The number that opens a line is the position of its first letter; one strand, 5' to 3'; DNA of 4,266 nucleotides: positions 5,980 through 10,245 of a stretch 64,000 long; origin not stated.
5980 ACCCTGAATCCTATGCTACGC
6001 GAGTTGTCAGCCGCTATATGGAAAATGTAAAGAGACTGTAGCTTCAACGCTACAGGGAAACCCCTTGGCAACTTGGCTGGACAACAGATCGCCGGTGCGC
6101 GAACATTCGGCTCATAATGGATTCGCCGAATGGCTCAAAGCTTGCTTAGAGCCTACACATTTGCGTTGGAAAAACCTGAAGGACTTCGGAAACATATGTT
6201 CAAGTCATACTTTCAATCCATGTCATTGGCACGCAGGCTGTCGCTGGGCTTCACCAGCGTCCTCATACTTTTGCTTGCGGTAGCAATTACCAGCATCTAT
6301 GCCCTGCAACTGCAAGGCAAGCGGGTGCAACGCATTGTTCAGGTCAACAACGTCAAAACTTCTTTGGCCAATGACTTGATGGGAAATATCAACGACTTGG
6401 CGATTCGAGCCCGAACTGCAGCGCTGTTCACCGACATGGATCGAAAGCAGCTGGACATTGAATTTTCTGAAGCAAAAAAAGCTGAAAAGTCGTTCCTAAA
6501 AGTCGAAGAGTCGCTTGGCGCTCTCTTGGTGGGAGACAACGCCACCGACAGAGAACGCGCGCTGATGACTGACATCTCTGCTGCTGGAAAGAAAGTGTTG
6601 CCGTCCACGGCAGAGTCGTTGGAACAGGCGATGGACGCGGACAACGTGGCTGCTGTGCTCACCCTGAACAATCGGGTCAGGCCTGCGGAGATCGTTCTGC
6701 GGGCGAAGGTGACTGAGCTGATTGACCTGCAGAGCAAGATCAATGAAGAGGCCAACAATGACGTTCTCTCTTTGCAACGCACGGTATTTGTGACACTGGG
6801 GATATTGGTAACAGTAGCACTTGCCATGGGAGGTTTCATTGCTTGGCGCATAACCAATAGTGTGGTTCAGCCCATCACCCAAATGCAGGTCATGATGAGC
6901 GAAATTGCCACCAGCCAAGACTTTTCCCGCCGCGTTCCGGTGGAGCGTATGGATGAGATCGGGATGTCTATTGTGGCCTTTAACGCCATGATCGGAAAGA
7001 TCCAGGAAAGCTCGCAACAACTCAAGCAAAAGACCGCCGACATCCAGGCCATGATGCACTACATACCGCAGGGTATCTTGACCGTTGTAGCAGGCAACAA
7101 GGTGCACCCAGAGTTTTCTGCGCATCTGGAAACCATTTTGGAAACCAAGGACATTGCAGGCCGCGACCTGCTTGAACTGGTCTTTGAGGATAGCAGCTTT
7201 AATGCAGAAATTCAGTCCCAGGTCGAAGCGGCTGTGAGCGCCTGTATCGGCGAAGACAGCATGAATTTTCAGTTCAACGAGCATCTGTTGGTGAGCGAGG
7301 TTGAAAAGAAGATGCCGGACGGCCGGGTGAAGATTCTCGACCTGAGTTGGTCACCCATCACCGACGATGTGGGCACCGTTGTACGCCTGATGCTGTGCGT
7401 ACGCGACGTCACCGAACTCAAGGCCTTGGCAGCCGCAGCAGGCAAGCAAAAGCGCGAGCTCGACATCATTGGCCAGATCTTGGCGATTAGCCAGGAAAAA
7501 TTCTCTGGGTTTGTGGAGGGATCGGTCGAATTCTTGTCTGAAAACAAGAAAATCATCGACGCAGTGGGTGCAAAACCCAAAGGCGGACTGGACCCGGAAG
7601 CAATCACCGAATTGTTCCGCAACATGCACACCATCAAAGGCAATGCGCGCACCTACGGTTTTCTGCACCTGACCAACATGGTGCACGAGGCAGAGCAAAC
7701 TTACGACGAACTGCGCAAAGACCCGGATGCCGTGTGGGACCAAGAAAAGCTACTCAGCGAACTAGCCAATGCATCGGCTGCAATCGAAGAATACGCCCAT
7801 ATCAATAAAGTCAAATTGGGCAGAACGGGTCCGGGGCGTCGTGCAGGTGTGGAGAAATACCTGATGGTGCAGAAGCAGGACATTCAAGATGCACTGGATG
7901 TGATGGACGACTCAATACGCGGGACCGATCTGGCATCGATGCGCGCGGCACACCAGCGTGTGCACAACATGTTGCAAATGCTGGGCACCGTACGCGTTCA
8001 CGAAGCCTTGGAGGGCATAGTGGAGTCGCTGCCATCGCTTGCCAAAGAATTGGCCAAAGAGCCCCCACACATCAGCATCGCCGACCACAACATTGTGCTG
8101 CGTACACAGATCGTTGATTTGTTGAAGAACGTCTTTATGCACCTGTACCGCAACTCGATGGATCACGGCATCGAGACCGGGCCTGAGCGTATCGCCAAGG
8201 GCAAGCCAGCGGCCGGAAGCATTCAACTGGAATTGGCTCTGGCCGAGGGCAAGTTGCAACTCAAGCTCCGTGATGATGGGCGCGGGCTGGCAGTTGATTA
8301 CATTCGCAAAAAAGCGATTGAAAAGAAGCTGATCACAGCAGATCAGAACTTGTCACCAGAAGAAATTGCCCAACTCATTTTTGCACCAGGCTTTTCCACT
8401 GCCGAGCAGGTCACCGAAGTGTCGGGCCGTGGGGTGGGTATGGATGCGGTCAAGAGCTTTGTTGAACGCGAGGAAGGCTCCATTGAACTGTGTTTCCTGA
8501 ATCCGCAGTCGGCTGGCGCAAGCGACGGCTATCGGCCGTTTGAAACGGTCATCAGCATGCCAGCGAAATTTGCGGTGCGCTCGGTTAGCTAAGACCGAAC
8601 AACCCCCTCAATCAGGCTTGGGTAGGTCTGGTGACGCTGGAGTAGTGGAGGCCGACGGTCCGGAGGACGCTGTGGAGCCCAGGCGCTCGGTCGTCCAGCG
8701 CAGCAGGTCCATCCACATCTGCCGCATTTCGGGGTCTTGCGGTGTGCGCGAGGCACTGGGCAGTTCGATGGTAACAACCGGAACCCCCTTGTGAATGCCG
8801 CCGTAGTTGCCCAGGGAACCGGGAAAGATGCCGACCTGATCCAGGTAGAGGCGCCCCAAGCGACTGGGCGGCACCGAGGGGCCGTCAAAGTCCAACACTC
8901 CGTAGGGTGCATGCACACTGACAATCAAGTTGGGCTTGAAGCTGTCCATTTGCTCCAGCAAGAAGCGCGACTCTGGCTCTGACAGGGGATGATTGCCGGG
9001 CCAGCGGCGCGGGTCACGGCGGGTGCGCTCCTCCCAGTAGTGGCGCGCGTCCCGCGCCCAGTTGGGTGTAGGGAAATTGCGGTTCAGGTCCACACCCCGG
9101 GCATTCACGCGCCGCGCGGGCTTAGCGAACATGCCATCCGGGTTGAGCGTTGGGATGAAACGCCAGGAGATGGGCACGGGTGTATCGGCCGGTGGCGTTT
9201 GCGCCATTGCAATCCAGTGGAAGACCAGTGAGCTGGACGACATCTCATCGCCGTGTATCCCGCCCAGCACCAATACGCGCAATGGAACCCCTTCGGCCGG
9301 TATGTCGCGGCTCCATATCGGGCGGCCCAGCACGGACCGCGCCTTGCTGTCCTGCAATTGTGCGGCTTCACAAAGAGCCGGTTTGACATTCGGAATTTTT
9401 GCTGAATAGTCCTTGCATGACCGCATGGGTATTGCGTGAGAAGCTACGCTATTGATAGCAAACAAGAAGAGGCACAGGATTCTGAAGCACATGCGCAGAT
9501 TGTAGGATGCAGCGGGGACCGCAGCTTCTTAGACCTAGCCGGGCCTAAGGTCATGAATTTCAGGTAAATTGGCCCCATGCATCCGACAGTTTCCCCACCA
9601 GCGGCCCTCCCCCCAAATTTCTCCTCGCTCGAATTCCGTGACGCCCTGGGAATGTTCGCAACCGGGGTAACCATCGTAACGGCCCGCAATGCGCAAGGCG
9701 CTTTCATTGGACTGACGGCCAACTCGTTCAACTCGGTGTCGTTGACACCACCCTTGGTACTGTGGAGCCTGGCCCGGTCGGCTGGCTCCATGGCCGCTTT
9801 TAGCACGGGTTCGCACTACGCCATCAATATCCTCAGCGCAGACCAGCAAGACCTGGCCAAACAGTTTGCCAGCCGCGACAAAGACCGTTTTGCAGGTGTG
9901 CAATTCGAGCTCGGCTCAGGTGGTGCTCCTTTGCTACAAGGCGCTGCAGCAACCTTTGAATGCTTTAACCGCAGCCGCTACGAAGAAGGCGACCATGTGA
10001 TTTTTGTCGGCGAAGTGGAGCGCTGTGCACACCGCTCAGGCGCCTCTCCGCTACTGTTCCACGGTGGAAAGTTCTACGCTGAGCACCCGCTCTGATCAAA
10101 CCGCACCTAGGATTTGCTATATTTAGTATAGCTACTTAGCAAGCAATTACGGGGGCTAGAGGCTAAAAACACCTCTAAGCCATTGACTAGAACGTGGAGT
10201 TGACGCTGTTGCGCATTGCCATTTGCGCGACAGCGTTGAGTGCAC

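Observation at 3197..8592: AT-richer five-gene chemosensory-like module lacking CheW, CheR and CheB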

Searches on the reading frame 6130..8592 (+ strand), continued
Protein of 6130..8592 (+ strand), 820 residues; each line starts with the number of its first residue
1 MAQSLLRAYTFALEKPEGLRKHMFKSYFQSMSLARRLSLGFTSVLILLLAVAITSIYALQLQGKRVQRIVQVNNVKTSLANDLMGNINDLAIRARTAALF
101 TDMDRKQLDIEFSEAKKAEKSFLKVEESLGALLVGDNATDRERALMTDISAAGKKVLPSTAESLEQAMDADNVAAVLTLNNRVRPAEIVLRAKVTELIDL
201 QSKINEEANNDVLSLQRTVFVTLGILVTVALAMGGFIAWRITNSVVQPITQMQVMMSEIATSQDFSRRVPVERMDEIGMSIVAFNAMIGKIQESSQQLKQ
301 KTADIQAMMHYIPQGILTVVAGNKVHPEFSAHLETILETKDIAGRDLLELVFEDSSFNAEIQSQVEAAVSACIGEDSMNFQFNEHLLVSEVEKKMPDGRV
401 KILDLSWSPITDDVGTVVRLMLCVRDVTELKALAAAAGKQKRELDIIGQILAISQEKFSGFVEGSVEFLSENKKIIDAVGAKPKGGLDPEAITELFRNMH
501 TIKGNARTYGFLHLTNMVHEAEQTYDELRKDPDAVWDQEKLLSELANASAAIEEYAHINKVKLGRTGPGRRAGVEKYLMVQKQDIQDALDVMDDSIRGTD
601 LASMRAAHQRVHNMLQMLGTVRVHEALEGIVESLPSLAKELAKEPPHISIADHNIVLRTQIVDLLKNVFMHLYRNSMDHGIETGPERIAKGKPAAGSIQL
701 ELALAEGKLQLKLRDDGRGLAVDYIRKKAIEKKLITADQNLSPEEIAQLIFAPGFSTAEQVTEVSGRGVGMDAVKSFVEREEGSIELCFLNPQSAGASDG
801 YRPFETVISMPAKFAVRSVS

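Call 17: find_related_loci(query=A1, collection=genome_contigs, flank=8000)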
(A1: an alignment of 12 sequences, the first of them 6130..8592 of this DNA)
Query A1 (820 aa) in genome_contigs; peptide patterns used: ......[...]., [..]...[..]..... (x = any residue, [..] = any of these).
336 stretches matched a pattern; 242 encode a relative of the query (tblastn E <= 1e-3); the best 80 are kept; 80 distinct loci.
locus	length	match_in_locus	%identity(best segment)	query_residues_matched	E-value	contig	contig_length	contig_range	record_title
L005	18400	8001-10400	78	20-820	0e+0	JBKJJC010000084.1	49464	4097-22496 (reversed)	MAG: Rhodoferax sp. isolate ant_bin.190 S1Ck117_2936394_flag_0_multi_16.9968_len_49464, whole genome shotgun sequence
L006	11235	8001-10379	78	26-820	0e+0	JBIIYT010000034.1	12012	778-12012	MAG: Rhodoferax sp. isolate ME2005-10-10_3300044625_group2_bin180 Rohwer_bin2241_scaffold_3955_c1, whole genome shotgun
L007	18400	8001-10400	76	17-817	0e+0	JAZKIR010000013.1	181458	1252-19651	MAG: Pseudomonadota bacterium isolate ADI_DC_SW_02_SPN_11032020-bin055 DCSW02SPN_B055_0_000000000013, whole genome shotg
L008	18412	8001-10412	76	13-817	0e+0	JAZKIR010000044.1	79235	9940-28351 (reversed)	MAG: Pseudomonadota bacterium isolate ADI_DC_SW_02_SPN_11032020-bin055 DCSW02SPN_B055_0_000000000044, whole genome shotg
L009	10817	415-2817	75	16-817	0e+0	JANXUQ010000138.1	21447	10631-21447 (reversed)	MAG: Rhodoferax sp. isolate 340R_metabat_138 340R_k141_824132, whole genome shotgun sequence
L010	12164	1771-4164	75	17-815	0e+0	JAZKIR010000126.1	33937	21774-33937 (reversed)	MAG: Pseudomonadota bacterium isolate ADI_DC_SW_02_SPN_11032020-bin055 DCSW02SPN_B055_0_000000000126, whole genome shotg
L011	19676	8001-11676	70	23-819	0e+0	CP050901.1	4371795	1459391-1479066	MAG: Rhizobacter sp. isolate UKL202a chromosome, complete genome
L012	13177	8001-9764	77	228-817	0e+0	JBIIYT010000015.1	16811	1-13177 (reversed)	MAG: Rhodoferax sp. isolate ME2005-10-10_3300044625_group2_bin180 Rohwer_bin2241_scaffold_1963_c1, whole genome shotgun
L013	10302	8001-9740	73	238-818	0e+0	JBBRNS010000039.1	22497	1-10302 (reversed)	MAG: Burkholderiales bacterium isolate La1_metabat2.189 LA1C_B2.189_k141_779218L_22497_cov_10.9902, whole genome shotgun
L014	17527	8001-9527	80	311-818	0e+0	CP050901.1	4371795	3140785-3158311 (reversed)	MAG: Rhizobacter sp. isolate UKL202a chromosome, complete genome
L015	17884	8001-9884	64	193-817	0e+0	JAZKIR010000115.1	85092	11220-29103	MAG: Pseudomonadota bacterium isolate ADI_DC_SW_02_SPN_11032020-bin055 DCSW02SPN_B055_0_000000000115, whole genome shotg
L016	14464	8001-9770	65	225-819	0e+0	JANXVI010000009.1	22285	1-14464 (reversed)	MAG: Rhodoferax sp. isolate 341R_metabat_159_sub 341R_k141_1058917, whole genome shotgun sequence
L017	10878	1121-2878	66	229-819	0e+0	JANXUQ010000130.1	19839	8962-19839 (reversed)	MAG: Rhodoferax sp. isolate 340R_metabat_138 340R_k141_716985, whole genome shotgun sequence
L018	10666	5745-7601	61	194-819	0e+0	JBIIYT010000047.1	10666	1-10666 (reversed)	MAG: Rhodoferax sp. isolate ME2005-10-10_3300044625_group2_bin180 Rohwer_bin2241_scaffold_5023_c1, whole genome shotgun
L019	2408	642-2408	63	194-787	0e+0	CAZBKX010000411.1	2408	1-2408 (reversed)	MAG TPA_asm: uncultured Rhodoferax sp. isolate binchicken_co255_139 genome assembly, contig: k141_2322459, whole genome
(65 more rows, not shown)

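Call 74: search_solved_structures(query=A1, max_evalue=0.01, show_alignments=0)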
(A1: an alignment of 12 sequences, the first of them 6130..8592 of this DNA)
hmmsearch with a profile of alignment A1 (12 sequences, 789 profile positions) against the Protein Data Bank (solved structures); distinct sequences matched with E-value up to 0.01: 20.
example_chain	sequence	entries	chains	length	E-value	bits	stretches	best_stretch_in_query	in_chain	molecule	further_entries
6s1k_A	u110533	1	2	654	3.6e-43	151.2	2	604-759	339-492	Chemotaxis protein CheA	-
6mi6_A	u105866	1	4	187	1.3e-40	142.8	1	608-759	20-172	Chemotaxis protein CheA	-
1i58_A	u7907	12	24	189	1.3e-40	142.7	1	608-759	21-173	CHEMOTAXIS PROTEIN CHEA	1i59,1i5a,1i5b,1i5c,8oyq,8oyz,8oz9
1i5d_A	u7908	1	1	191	1.4e-40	142.7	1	608-759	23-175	CHEMOTAXIS PROTEIN CHEA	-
4xiv_A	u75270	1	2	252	1.5e-40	142.5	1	581-759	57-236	Chemotaxis protein CheA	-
2ch4_A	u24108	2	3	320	3.3e-40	141.4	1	608-760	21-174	CHEMOTAXIS PROTEIN CHEA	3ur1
1b3q_A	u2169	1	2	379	9.6e-40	139.9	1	583-759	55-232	PROTEIN (CHEMOTAXIS PROTEIN CHEA)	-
3ja6_C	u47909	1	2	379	1.2e-39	139.6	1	583-759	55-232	Chemotaxis protein CheA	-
8c5v_A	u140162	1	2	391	4.8e-38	134.3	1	596-760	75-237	Chemotaxis protein CheA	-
4jpb_A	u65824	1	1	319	1.9e-37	132.3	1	608-760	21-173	Chemotaxis protein CheA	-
6ff6_A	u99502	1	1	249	3e-10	42.3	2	430-518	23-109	BRIC1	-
9q8b_A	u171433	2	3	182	1.1e-06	30.6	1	30-184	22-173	Methyl-accepting chemotaxis protein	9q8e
1tqg_A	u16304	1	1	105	1.1e-06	30.5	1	432-506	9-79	Chemotaxis protein cheA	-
2ld6_A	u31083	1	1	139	1.7e-06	29.9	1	432-507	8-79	Chemotaxis protein CheA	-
9kup_A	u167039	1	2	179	4.5e-06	28.5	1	30-189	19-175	Methyl-accepting chemotaxis sensory transducer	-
5xub_A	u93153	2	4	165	4.1e-05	25.4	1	32-189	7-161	Methyl-accepting chemotaxis sensory transducer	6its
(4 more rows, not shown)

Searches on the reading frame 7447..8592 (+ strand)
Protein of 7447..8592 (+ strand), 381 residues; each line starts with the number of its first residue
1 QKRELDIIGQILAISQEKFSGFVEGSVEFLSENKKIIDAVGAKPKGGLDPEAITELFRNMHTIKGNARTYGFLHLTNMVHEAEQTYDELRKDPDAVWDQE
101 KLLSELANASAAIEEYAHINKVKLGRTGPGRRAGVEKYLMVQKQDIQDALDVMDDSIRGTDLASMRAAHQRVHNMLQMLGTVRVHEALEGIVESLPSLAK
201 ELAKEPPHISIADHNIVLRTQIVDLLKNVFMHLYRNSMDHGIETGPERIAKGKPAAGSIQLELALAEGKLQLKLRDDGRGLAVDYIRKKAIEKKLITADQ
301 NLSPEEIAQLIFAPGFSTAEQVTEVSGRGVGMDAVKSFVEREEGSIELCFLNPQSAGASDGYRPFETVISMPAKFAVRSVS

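Call 67: search_protein_families(library=pfam, proteins=[window:7447-8592:+], max_evalue=10)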
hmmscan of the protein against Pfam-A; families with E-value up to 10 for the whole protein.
window:7447-8592:+ (381 aa): 3 families
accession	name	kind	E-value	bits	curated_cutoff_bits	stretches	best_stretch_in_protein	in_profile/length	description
PF01627.28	Hpt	-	1.2e-10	41.9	24.6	1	29-97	6-72/84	Hpt domain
PF02518.31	HATPase_c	-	1.6e-09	38.6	26.4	1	224-348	4-93/111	Histidine kinase-, DNA gyrase B-, and HSP90-like ATPase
PF01817.26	CM_2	-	0.027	15.1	27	1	33-62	43-73/80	Chorismate mutase type II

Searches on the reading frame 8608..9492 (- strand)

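Call 3: search_protein_families(library=pfam, proteins=[window:8608-9492:-], max_evalue=0.01)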
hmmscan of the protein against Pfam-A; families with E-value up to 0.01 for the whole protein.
window:8608-9492:- (294 aa): 3 families
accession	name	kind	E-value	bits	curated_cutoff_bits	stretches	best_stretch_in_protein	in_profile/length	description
PF00246.29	Peptidase_M14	-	3.4e-13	50.3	21.6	1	51-195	22-183/286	Zinc carboxypeptidase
PF24827.1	AstE_AspA_cat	-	3.1e-06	27.3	25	1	72-144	4-68/192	Succinylglutamate desuccinylase/Aspartoacylase catalytic domain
PF10994.13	DUF2817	-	0.0045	17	23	1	111-141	91-119/341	Protein of unknown function (DUF2817)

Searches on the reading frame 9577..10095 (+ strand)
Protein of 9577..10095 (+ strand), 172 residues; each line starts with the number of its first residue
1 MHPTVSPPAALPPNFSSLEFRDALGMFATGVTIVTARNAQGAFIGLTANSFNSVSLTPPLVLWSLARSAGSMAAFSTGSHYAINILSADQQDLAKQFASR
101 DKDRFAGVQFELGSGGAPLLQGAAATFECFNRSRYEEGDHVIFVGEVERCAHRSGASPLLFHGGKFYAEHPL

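Call 3: search_protein_families(library=pfam, proteins=[window:9577-10095:+], max_evalue=0.01)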
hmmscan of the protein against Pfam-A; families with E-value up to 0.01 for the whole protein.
window:9577-10095:+ (172 aa): 1 family
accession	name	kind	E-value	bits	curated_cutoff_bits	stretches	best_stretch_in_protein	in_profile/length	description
PF01613.24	Flavin_Reduct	-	1.1e-40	139.6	27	1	25-168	2-151/153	Flavin reductase like domain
